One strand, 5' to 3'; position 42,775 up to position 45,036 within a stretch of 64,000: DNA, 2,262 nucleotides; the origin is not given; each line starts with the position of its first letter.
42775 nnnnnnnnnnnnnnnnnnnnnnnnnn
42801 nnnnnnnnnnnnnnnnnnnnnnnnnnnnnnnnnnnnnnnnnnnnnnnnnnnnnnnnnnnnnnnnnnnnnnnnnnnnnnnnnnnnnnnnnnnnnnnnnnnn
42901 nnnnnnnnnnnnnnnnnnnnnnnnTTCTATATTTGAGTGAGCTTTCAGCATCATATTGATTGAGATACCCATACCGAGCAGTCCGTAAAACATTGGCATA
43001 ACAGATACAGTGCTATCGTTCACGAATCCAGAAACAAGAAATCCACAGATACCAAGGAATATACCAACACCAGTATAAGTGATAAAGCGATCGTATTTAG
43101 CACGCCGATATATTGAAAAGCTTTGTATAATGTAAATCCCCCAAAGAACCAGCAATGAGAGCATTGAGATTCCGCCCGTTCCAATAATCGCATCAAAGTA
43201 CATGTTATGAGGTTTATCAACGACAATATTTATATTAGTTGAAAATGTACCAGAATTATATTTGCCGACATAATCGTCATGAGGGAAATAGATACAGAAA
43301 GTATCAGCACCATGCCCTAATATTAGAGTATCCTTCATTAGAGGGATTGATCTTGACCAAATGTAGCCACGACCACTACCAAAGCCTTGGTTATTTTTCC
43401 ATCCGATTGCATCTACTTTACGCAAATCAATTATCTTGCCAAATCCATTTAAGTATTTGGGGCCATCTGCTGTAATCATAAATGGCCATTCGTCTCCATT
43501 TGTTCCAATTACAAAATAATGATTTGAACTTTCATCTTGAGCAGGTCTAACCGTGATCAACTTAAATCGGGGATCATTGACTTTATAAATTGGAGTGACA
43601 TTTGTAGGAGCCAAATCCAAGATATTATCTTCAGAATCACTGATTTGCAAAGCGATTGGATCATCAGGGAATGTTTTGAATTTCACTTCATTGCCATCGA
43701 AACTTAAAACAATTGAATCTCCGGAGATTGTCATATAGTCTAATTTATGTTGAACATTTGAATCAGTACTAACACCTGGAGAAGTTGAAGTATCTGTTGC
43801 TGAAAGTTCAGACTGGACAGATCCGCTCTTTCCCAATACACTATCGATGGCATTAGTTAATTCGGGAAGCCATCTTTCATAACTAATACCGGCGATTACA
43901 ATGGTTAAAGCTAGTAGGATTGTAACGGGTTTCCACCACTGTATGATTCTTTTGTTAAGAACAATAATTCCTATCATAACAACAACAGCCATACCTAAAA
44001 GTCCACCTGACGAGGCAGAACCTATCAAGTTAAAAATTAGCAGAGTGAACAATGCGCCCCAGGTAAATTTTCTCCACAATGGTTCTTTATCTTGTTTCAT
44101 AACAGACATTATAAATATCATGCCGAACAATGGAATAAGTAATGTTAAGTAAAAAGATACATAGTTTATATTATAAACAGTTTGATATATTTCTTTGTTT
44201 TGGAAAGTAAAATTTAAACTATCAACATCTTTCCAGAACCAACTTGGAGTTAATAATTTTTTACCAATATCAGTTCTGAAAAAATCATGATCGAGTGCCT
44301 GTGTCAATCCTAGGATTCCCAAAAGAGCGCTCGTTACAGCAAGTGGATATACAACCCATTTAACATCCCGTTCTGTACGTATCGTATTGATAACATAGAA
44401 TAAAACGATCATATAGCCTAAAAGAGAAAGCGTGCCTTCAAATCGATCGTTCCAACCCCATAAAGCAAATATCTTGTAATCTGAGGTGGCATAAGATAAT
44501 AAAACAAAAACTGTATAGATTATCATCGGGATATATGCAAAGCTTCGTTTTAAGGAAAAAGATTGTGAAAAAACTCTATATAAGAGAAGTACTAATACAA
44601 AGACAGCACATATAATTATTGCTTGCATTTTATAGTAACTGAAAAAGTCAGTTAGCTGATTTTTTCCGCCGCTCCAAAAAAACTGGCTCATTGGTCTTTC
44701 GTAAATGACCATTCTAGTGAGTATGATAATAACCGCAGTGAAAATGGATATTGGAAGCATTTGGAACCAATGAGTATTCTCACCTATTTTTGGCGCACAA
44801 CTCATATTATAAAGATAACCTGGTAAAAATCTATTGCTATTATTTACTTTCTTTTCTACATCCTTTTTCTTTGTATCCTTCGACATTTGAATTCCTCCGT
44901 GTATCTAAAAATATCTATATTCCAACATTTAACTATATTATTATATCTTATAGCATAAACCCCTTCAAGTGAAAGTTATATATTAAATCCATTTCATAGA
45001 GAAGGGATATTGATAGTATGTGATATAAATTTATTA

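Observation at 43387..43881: Wzy_C ligase-like protein carries an extra ~165-residue extracytoplasmic module in its catalytic loop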

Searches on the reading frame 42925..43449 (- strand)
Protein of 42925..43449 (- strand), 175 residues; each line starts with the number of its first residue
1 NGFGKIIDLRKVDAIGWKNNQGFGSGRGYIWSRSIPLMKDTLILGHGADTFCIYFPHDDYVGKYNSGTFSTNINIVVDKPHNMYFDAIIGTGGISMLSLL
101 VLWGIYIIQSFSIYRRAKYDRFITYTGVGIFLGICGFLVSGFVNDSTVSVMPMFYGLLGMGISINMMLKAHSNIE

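Call 38: search_protein_families(library=pfam, proteins=[window:42925-43449:-], max_evalue=10)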
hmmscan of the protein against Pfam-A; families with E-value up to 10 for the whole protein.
window:42925-43449:- (175 aa): 1 family
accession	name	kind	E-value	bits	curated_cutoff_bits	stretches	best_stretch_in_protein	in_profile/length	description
PF04932.20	Wzy_C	-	1.4e-06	28.6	31.7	1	18-98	75-147/149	O-Antigen ligase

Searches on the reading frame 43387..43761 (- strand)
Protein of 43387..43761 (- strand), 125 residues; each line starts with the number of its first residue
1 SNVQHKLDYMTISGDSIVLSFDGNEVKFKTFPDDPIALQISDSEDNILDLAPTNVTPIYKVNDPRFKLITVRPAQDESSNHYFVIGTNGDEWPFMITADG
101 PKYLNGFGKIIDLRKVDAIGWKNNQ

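Call 32: predict_structure(alignment_id=A3)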
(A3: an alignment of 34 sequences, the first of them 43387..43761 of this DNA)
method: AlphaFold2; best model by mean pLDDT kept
length: 125 residues; sequences in the alignment: 34
mean_pLDDT: 91.6   pTM: 0.83
mean pLDDT of the five models: 91.6, 88.9, 88.7, 88.1, 86.0
residues with pLDDT >= 90: 103; 70-90: 12; 50-70: 10; < 50: 0
segments of 3 or more residues with pLDDT < 50: none
pLDDT, mean of each block of 10 residues (from residue 1): 81 96 96 94 98 95 95 95 95 96 94 80 57
secondary structure, 60 per line:
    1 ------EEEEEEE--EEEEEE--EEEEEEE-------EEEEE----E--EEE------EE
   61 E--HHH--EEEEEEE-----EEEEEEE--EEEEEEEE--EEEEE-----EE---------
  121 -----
elements in order: E7-13 E16-21 E24-30 E38-42 E50-52 E59-61 E69-75 E81-87 E90-97 E100-104
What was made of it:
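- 43417..43749 (-): All-beta module, ten strands (residues 380-490). AF2 on the isolated segment gives pLDDT 91.6 and pTM 0.83 (call 32).
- The isolated module folds at pLDDT 91.6 (call 32).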

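Call 35: fold_search(model_id=the predicted structure, library=pdb)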
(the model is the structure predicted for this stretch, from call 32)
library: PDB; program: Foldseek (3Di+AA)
matches with E <= 10: 346; with E <= 0.001: 0
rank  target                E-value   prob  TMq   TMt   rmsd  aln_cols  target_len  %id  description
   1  9sn1                  4.0e-01  0.25  0.27  0.07  13.2       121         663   11  Lip3 DL-peptidase in the apo-state (released 2026-02-18)
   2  1ilr_2                4.2e-01  0.20  0.26  0.24  10.3       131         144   12  CRYSTAL STRUCTURE OF THE INTERLEUKIN-1 RECEPTOR ANTAGONIST (released 1995-02-07)
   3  5sui                  4.9e-01  0.12  0.23  0.09  18.1       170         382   10  Ribosome assembly factor NSA1: C-terminal truncation (released 2017-04-26)
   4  5z3g_V                5.7e-01  0.10  0.21  0.08  18.2       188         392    8  Cryo-EM structure of a nucleolar pre-60S ribosome (Rpf1-TAP) (released 2018-04-11)
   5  9his_H                6.1e-01  0.11  0.21  0.08  16.3       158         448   10  Extracellular components BamHIJK of the Bacteroides thetaiotaomicron BAM machinery (released 2025-08-27)
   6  6pon_A                7.5e-01  0.21  0.32  0.18  12.7       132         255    8  CRYSTAL STRUCTURE OF THE N-TERMINAL DOMAIN OF FIBRONECTIN- BINDING PROTEIN PAVA FROM STREPTOCOCCUS PNEUMONIAE (released 2019-07-31)
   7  4ghb_A                7.9e-01  0.12  0.23  0.14  11.7       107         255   10  Crystal structure of a porin-like protein (BACUNI_01323) from Bacteroides uniformis ATCC 8492 at 2.32 A resolution (released 2012-08-29)
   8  8d4x_A                7.9e-01  0.10  0.20  0.02  16.0       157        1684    6  Structure of the human UBR5 HECT-type E3 ubiquitin ligase in a dimeric form (released 2023-04-19)
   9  8fo9_F                7.9e-01  0.07  0.18  0.03  16.1       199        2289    6  Cryo-EM structure of Rab29-LRRK2 complex in the LRRK2 tetramer state (released 2024-01-03)
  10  8gha_B                8.7e-01  0.16  0.27  0.10  13.7       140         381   11  Hir3 Arm/Tail, Hir2 WD40, C-terminal Hpc2 (released 2024-07-10)
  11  8ghn_B                8.7e-01  0.16  0.27  0.05  13.7       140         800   11  Composite model of the yeast Hir Complex with Asf1/H3/H4 (released 2024-07-17)
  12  6gxs_B                9.2e-01  0.04  0.14  0.07  16.4       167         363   12  Crystal structure of CV39L lectin from Chromobacterium violaceum at 1.8 A resolution (released 2019-12-04)
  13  1qxm_A                9.7e-01  0.06  0.20  0.11  19.2       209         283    9  Crystal structure of a hemagglutinin component (HA1) from type C Clostridium botulinum (released 2004-01-20)
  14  4eqa_C                1.0e+00  0.14  0.26  0.23  10.7       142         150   10  Crystal structure of PA1844 in complex with PA1845 from Pseudomonas aeruginosa PAO1 (released 2012-09-12)
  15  3o3q_A                1.1e+00  0.16  0.30  0.30  10.3       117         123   10  Crystal structure of "L44F/M67I/L73V/A103G/deletion 104-106/F108Y/V109L/L111I/C117V/R119G/deletion 120-122" mutant for (released 2011-02-23)
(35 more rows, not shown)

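Call 50: find_homologous_proteins(query=A3, max_evalue=0.01)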
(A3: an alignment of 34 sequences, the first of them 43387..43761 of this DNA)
Query A3 (34 sequences): 517 candidates shared short words with the query, none scored E <= 0.01.
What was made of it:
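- Tried and rejected: This reflects the limits of the word index and says nothing about where else the module occurs (call 50).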

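Call 65: fold_search(model_id=the predicted structure, library=viral)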
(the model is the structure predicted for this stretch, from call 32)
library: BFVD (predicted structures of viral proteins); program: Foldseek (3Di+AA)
matches with E <= 10: 625; with E <= 0.001: 0
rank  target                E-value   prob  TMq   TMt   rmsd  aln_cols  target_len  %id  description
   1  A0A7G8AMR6            5.6e-02  0.77  0.34  0.18  14.9       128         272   12  (no name in the UniProt tables at hand)
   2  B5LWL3                6.2e-02  0.51  0.26  0.12  13.3       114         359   12  LamG-like jellyroll fold domain-containing protein [Feldmannia species virus]
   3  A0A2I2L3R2            9.5e-02  0.38  0.25  0.18  14.4       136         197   10  MORN-repeat protein [Orpheovirus IHUMI-LCC2]
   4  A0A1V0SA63            2.0e-01  0.33  0.29  0.14  14.4       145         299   10  Uncharacterized protein [Catovirus CTV1]
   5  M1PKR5                2.3e-01  0.30  0.25  0.06  16.0       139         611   13  (no name in the UniProt tables at hand)
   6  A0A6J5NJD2            2.8e-01  0.38  0.31  0.34  10.2       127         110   12  Uncharacterized protein [uncultured Caudovirales phage]
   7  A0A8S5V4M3            2.8e-01  0.21  0.23  0.07   9.7       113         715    7  Tail protein [Myoviridae sp. ctKkB1]
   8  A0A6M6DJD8            3.2e-01  0.28  0.31  0.23  14.2       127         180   14  (no name in the UniProt tables at hand)
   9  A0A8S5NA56            3.5e-01  0.25  0.28  0.09  20.3       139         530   10  Minor structural protein [Siphoviridae sp. ctBmU27]
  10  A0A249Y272            4.5e-01  0.30  0.22  0.27   9.3        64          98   14  Uncharacterized protein [Serratia phage 2050H1]
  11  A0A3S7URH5            4.8e-01  0.28  0.28  0.11  13.3       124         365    8  (no name in the UniProt tables at hand)
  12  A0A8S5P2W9            4.8e-01  0.15  0.24  0.22  13.4       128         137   12  Uncharacterized protein [Siphoviridae sp. ctXZQ9]
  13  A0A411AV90            4.8e-01  0.15  0.26  0.22  15.2       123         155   15  (no name in the UniProt tables at hand)
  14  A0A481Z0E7            5.0e-01  0.21  0.24  0.20  14.3       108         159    8  Uncharacterized protein [Mimivirus LCMiAC02]
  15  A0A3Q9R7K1            5.0e-01  0.11  0.15  0.17  10.6        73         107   11  Uncharacterized protein [Bacillus phage pW4]
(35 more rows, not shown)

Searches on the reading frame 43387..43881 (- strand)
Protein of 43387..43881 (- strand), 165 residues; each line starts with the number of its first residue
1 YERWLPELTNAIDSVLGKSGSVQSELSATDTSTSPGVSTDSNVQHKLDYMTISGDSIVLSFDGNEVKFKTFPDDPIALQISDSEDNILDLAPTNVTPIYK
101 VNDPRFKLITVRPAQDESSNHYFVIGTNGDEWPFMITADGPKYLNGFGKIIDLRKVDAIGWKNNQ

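Call 3: search_protein_families(library=pfam, proteins=[window:43387-43881:-], max_evalue=1)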
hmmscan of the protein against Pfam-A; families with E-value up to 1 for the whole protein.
window:43387-43881:- (165 aa): 0 families

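Call 4: search_protein_families(library=ncbifam, proteins=[window:43387-43881:-], max_evalue=1)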
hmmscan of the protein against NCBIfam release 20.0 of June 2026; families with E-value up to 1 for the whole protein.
window:43387-43881:- (165 aa): 0 families
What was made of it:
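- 43417..43749 (-): No Pfam or NCBIfam hit (calls 3, 4).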

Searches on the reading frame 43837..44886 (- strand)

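Call 38: search_protein_families(library=pfam, proteins=[window:43837-44886:-], max_evalue=10)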
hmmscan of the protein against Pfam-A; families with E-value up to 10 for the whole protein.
window:43837-44886:- (350 aa): 1 family
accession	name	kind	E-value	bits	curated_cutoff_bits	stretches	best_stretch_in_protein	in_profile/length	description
PF10939.13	DUF2631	-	0.08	13.2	25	1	141-166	21-46/66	Protein of unknown function (DUF2631)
